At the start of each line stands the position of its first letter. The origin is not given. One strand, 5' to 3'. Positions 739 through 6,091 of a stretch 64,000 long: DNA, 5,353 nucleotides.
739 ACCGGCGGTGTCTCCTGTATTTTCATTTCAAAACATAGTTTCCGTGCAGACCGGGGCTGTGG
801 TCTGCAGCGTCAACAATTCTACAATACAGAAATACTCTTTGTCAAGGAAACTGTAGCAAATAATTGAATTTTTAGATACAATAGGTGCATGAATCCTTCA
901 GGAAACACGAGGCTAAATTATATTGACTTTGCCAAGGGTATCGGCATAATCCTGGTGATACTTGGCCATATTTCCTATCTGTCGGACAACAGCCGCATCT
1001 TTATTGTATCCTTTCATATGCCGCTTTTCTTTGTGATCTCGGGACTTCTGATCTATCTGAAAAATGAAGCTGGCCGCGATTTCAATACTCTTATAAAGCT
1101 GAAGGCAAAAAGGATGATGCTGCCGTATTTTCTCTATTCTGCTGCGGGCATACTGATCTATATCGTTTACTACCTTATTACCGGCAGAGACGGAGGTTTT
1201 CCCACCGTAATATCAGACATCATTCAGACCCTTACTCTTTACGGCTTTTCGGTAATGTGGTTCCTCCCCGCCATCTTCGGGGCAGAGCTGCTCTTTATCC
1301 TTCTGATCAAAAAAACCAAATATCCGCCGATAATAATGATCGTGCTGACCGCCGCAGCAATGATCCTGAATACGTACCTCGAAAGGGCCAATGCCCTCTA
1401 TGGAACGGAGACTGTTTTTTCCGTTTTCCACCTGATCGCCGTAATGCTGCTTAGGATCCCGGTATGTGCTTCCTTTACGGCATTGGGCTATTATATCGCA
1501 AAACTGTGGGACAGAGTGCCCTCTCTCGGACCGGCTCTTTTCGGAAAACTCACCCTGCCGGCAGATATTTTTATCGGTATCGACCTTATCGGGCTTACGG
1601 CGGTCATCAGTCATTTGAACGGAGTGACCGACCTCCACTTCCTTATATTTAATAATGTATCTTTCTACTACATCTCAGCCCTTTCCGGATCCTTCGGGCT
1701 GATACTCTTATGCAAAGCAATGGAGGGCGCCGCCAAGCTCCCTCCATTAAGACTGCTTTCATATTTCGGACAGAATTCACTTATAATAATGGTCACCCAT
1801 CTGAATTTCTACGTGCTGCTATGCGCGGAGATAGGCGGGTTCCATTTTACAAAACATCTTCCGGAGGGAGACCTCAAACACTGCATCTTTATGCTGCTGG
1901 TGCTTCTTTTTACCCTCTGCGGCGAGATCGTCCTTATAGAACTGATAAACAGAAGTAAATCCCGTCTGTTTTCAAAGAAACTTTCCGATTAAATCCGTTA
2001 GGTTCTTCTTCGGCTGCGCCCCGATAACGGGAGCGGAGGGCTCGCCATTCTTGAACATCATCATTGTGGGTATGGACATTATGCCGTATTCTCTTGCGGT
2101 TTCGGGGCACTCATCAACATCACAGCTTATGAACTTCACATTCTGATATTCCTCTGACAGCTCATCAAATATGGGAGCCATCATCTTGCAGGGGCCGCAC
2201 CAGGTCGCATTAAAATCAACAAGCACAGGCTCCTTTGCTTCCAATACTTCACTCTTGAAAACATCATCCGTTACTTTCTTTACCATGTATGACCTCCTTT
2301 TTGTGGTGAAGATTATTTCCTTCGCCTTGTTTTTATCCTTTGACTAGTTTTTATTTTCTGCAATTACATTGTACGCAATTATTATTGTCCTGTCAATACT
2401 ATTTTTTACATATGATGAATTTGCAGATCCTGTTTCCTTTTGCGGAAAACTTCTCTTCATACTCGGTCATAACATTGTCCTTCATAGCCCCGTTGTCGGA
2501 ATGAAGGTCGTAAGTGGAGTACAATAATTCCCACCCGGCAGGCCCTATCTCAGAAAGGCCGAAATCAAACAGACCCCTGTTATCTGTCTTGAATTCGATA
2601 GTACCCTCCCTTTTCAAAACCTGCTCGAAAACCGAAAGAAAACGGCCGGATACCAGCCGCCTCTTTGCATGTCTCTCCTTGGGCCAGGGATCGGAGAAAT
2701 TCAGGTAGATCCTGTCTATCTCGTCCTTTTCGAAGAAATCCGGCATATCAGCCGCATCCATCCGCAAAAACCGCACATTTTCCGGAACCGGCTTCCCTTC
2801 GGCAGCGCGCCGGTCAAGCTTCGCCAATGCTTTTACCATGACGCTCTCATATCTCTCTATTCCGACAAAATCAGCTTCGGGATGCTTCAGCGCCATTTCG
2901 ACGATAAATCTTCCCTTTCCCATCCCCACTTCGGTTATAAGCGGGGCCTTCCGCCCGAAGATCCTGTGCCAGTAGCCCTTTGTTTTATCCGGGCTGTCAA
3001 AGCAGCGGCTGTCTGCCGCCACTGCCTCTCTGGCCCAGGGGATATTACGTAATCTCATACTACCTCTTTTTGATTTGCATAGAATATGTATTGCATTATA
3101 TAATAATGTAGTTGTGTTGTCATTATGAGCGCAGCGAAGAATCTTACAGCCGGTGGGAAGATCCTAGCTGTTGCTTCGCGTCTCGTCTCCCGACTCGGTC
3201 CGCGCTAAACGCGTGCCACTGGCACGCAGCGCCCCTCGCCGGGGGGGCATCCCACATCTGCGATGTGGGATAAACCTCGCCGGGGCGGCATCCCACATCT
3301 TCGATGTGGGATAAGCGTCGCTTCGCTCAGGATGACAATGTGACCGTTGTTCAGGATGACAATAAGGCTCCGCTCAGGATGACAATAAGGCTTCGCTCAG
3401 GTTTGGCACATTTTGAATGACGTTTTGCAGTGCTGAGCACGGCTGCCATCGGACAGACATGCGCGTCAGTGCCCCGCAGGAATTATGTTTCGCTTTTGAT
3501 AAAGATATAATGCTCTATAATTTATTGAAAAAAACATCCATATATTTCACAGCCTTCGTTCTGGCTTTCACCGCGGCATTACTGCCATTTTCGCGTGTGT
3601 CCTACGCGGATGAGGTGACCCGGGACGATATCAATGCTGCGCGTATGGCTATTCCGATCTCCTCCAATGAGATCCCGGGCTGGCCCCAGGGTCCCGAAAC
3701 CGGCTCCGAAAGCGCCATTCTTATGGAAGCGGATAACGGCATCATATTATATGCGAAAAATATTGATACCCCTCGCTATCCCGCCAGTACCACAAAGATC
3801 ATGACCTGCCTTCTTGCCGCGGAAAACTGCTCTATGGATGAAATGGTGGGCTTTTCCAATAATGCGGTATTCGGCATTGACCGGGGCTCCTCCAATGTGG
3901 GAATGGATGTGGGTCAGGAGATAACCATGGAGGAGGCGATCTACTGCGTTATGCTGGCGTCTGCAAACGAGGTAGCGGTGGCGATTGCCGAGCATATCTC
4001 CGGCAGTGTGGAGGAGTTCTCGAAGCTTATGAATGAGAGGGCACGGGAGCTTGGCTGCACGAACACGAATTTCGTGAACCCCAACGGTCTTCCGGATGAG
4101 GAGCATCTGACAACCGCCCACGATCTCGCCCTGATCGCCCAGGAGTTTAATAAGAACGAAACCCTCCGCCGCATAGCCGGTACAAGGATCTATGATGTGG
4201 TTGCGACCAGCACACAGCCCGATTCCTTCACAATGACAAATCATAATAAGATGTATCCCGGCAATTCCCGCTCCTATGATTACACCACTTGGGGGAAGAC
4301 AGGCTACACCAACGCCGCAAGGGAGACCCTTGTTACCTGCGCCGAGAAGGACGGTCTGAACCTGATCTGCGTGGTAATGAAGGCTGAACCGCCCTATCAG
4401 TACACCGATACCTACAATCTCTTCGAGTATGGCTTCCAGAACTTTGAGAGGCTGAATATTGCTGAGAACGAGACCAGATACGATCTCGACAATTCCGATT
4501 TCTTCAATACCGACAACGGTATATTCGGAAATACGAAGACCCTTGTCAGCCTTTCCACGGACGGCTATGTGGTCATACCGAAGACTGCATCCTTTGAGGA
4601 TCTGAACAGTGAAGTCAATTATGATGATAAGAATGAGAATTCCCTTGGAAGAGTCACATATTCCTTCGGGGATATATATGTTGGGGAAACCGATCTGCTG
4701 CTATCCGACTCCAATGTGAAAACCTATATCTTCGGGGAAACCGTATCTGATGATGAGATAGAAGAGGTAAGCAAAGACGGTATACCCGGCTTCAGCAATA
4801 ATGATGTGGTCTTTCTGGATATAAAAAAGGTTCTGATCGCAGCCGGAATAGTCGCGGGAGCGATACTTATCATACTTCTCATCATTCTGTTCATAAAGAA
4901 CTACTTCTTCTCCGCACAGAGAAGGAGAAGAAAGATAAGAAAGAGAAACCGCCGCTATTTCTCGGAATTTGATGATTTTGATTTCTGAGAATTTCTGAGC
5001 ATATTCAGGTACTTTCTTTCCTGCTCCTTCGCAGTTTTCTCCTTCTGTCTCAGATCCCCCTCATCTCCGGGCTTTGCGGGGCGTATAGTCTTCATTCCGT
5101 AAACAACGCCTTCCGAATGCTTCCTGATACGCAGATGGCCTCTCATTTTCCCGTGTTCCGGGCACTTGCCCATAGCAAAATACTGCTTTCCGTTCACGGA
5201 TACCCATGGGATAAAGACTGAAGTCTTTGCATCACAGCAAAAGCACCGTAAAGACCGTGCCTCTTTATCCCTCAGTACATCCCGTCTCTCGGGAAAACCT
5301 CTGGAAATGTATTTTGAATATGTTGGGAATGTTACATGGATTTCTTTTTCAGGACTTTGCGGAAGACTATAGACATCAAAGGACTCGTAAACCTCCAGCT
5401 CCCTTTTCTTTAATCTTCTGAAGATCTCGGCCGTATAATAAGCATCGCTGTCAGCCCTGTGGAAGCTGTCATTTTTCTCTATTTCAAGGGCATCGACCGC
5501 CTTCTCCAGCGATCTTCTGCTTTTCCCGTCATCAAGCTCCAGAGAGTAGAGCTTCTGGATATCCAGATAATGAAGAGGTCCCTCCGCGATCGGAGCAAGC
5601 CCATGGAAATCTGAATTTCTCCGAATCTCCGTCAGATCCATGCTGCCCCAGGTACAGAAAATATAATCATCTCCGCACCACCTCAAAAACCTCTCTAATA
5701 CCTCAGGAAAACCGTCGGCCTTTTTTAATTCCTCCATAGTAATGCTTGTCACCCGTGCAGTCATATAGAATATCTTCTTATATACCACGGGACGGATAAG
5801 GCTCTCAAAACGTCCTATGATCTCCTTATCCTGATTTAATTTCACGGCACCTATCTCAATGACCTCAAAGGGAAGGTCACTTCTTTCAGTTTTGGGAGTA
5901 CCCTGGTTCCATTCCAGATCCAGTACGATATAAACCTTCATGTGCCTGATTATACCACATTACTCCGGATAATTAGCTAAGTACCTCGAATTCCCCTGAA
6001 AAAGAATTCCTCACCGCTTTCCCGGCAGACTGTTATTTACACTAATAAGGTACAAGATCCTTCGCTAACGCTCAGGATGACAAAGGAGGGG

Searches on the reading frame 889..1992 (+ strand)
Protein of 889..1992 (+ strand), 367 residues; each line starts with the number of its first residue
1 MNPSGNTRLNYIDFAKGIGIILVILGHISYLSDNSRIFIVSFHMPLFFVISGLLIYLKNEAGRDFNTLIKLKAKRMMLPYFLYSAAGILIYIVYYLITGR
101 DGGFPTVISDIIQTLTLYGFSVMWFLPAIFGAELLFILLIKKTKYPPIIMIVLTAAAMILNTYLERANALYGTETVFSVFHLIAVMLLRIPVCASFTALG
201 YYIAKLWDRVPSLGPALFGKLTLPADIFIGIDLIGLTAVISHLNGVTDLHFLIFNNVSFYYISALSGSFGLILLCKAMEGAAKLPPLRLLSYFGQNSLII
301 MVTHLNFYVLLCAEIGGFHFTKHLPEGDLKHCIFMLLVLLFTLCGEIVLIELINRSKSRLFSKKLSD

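Call 48: search_protein_families(library=pfam, proteins=[window:889-1992:+], max_evalue=0.0001)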
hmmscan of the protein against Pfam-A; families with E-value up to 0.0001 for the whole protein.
window:889-1992:+ (367 aa): 1 family
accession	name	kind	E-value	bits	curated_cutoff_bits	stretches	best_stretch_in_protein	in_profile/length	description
PF01757.29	Acyl_transf_3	-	1.3e-30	107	31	1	10-349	2-324/326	Acyltransferase domain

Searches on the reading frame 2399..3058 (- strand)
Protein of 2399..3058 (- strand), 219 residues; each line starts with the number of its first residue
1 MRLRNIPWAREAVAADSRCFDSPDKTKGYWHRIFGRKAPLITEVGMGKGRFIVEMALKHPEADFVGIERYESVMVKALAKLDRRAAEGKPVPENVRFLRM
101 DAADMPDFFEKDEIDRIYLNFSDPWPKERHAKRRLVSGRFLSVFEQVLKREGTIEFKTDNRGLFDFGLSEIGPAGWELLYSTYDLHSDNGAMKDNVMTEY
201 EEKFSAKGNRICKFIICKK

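Call 48: search_protein_families(library=pfam, proteins=[window:2399-3058:-], max_evalue=0.0001)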
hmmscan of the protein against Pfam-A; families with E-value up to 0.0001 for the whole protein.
window:2399-3058:- (219 aa): 4 families
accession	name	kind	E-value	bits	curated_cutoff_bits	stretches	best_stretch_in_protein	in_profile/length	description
PF02390.23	Methyltransf_4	-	8.8e-40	136.4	24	1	38-212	2-171/173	Putative methyltransferase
PF24675.1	NpmA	-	3.8e-06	26.8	60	1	37-125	23-106/214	16S rRNA (adenine(1408)-N(1))-methyltransferase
PF13649.12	Methyltransf_25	-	5e-06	27.6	27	1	41-122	1-73/97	Methyltransferase domain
PF13847.12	Methyltransf_31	-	8.9e-06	25.9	27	1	42-120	8-81/145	Methyltransferase domain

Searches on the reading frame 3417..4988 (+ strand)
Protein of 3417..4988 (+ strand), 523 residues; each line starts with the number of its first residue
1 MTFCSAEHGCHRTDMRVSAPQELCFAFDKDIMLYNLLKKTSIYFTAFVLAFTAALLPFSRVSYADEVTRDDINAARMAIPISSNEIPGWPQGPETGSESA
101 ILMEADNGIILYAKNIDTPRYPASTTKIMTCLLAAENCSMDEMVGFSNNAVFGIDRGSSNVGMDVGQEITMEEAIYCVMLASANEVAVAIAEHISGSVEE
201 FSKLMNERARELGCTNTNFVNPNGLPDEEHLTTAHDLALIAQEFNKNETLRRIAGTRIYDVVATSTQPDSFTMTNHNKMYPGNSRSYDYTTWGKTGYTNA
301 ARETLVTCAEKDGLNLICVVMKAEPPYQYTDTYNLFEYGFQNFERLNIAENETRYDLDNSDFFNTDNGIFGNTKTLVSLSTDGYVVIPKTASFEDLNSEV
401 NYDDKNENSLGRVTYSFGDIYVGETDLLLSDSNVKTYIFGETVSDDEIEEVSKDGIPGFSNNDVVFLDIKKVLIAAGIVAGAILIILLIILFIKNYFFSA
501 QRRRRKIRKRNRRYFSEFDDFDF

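Call 48: search_protein_families(library=pfam, proteins=[window:3417-4988:+], max_evalue=0.0001)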
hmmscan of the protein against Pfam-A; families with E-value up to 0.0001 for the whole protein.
window:3417-4988:+ (523 aa): 1 family
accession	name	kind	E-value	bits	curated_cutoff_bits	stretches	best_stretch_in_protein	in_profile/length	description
PF00768.25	Peptidase_S11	-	6.4e-56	189.9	27.6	1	92-324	7-238/239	D-alanyl-D-alanine carboxypeptidase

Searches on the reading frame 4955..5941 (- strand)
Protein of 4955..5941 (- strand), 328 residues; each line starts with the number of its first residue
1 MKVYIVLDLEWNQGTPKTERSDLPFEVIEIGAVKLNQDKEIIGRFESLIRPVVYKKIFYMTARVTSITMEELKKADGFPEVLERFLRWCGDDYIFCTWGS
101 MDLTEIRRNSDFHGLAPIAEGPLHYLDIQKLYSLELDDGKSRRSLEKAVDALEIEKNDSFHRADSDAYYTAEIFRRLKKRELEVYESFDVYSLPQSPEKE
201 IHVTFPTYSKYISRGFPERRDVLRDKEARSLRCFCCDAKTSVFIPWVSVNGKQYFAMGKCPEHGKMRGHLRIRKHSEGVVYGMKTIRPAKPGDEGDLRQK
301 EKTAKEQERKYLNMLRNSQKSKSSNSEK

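Call 48: search_protein_families(library=pfam, proteins=[window:4955-5941:-], max_evalue=0.0001)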
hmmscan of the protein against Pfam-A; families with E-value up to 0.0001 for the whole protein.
window:4955-5941:- (328 aa): 1 family
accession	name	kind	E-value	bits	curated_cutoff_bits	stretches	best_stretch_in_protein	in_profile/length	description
PF00929.31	RNase_T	-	2e-16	61.4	24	1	6-174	2-164/164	Exonuclease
